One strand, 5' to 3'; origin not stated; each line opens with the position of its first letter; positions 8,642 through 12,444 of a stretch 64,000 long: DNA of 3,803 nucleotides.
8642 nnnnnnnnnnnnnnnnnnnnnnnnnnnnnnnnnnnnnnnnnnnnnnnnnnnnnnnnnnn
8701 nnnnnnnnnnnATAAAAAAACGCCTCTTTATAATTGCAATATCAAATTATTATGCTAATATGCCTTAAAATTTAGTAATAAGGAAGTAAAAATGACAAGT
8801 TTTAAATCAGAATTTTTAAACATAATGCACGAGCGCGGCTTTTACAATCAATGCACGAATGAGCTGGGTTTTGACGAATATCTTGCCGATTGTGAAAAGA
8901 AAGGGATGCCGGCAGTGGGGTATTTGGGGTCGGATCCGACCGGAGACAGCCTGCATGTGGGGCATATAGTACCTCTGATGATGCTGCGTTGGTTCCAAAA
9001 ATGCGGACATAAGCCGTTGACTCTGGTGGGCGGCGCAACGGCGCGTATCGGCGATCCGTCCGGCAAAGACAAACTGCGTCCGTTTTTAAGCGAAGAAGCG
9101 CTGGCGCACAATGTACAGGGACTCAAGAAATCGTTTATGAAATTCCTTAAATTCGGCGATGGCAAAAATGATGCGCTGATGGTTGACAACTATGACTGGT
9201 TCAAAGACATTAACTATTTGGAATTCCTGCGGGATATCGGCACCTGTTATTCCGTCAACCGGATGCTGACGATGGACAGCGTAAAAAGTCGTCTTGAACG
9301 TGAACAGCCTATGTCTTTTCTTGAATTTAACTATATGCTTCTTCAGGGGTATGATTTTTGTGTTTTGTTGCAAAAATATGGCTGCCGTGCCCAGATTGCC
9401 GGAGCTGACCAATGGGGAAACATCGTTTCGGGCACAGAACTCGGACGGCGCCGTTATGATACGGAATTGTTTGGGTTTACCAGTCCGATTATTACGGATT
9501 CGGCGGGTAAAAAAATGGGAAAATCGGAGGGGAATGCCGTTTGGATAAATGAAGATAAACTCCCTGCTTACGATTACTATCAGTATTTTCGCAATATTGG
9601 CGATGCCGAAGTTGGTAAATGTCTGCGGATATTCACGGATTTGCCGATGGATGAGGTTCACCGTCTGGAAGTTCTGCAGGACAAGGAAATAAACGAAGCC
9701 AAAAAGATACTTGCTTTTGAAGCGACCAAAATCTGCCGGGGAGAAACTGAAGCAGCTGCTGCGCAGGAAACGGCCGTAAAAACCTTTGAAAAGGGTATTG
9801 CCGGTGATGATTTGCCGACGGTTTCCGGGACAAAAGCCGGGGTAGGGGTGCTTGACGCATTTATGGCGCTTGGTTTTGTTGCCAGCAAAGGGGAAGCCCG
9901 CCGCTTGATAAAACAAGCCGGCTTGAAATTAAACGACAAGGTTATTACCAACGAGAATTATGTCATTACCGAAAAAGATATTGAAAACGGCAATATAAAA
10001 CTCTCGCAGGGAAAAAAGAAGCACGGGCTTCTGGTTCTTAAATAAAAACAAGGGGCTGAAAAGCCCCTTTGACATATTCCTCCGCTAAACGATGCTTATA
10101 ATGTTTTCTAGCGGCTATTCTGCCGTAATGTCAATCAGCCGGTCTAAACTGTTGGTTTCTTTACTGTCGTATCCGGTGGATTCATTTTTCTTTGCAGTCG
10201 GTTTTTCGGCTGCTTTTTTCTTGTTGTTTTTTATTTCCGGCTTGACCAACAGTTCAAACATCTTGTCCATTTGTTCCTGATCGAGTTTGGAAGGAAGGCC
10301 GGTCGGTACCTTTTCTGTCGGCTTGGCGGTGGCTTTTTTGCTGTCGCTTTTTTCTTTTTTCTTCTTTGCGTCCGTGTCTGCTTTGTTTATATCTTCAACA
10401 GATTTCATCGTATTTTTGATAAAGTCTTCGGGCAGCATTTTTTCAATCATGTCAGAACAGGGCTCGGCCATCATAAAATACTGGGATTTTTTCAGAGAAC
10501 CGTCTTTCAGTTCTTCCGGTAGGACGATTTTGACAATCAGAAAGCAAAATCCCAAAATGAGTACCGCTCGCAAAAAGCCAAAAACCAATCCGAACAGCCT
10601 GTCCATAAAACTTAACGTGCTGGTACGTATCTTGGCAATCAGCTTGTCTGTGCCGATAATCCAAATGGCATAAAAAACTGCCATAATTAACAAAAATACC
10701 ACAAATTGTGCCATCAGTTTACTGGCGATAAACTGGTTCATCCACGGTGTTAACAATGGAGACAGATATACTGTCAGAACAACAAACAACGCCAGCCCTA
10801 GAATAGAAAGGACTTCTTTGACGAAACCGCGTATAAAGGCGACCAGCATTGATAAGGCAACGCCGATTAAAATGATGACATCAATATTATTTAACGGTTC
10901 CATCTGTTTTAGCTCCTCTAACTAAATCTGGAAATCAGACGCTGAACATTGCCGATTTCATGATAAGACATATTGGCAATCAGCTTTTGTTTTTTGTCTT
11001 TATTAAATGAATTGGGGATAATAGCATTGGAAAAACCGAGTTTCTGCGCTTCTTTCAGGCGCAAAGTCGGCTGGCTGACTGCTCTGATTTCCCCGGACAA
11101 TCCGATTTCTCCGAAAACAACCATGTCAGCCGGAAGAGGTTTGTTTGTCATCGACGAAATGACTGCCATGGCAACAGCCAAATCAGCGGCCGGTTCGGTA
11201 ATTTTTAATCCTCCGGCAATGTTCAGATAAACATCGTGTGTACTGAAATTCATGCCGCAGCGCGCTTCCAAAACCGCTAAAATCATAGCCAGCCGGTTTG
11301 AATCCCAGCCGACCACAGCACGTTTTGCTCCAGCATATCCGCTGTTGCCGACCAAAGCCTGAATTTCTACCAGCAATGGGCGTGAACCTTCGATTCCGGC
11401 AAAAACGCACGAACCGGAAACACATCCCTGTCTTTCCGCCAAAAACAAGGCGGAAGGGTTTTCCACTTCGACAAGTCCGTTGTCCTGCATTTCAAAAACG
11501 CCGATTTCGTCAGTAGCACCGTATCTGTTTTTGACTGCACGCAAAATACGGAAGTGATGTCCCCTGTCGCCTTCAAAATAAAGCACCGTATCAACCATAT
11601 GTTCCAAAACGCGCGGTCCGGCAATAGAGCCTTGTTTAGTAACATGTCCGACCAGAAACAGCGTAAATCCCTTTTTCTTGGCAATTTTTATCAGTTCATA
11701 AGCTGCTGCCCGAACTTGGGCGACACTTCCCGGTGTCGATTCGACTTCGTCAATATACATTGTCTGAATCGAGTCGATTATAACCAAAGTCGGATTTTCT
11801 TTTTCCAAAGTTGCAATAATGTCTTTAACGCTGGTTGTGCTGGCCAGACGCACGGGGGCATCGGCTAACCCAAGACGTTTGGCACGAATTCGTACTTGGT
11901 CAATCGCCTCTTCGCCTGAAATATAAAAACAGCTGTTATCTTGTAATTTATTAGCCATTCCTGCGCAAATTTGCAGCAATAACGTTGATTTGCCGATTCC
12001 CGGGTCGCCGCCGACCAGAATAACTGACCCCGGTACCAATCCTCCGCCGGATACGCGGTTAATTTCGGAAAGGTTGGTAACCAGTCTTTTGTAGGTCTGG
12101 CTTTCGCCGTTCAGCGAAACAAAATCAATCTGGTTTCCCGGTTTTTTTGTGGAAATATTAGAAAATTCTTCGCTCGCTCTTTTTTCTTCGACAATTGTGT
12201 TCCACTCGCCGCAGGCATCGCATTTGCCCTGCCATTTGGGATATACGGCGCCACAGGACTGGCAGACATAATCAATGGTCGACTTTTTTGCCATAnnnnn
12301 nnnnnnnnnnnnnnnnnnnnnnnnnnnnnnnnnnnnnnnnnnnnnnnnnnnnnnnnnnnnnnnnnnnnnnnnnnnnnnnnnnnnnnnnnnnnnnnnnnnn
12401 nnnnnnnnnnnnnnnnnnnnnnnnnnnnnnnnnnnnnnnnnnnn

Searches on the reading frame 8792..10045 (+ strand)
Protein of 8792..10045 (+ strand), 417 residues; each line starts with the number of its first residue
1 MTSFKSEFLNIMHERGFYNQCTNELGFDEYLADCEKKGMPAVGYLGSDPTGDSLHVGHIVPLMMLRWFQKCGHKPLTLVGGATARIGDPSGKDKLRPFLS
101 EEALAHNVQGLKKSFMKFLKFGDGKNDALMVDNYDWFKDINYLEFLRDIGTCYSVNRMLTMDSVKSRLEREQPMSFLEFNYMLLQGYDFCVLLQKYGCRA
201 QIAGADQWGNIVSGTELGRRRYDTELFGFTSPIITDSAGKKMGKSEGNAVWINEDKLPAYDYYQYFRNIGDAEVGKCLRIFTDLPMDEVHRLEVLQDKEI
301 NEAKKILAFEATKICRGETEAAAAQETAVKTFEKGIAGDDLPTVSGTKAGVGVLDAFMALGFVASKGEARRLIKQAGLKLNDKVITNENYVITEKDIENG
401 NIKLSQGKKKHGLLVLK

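Call 40: search_protein_families(library=pfam, proteins=[window:8792-10045:+], max_evalue=0.00001)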
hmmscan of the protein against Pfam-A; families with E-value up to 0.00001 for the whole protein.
window:8792-10045:+ (417 aa): 3 families
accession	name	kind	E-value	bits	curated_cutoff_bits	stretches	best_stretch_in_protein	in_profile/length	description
PF00579.31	tRNA-synt_1b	-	3.8e-73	246.8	21.1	1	41-332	6-291/292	tRNA synthetases class I (W and Y)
PF22421.1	SYY_C-terminal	-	6.5e-08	32.8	27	1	339-413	7-82/83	Tyrosine--tRNA ligase SYY-like C-terminal domain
PF01479.30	S4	-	9e-08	32.2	22.8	1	354-396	3-46/48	S4 domain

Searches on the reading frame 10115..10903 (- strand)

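Call 42: search_protein_families(library=pfam, proteins=[window:10115-10903:-], max_evalue=0.00001)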
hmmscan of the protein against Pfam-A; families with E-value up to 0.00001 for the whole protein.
window:10115-10903:- (262 aa): 1 family
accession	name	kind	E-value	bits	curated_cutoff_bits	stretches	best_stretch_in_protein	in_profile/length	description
PF02674.22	Colicin_V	-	4.9e-23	82.2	29.3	1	7-145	1-138/144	Colicin V production protein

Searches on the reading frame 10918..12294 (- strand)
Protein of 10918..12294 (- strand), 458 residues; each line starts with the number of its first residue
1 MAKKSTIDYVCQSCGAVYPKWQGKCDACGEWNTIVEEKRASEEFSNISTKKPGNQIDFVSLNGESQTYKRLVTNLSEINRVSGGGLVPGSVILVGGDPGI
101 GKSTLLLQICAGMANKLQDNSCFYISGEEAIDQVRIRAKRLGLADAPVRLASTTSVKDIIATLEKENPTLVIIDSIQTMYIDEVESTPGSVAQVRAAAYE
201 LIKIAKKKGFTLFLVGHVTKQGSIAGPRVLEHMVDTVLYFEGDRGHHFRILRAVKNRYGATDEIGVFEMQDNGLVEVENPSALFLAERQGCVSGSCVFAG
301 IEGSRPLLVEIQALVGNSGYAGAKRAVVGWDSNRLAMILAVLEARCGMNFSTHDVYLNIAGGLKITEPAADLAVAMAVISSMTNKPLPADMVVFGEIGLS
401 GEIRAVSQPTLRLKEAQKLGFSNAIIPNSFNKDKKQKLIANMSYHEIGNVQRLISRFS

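Call 40: search_protein_families(library=pfam, proteins=[window:10918-12294:-], max_evalue=0.00001)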
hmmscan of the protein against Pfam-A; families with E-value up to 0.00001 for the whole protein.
window:10918-12294:- (458 aa): 5 families
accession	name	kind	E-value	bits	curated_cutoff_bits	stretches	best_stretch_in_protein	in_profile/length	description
PF13481.12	AAA_25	-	5.5e-19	69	27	1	74-222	18-194/195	AAA domain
PF06745.19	ATPase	-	3.6e-14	53.1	26.6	1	75-143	5-72/231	KaiC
PF18073.7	Zn_ribbon_LapB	-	9.4e-12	44.8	25.7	1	9-36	1-28/28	Rubredoxin metal binding domain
PF13541.12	ChlI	-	4.1e-10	40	27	1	344-428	35-119/121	Subunit ChlI of Mg-chelatase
PF05362.19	Lon_C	-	3.2e-06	27.3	21.1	1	350-435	91-177/205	Lon protease (S16) C-terminal proteolytic domain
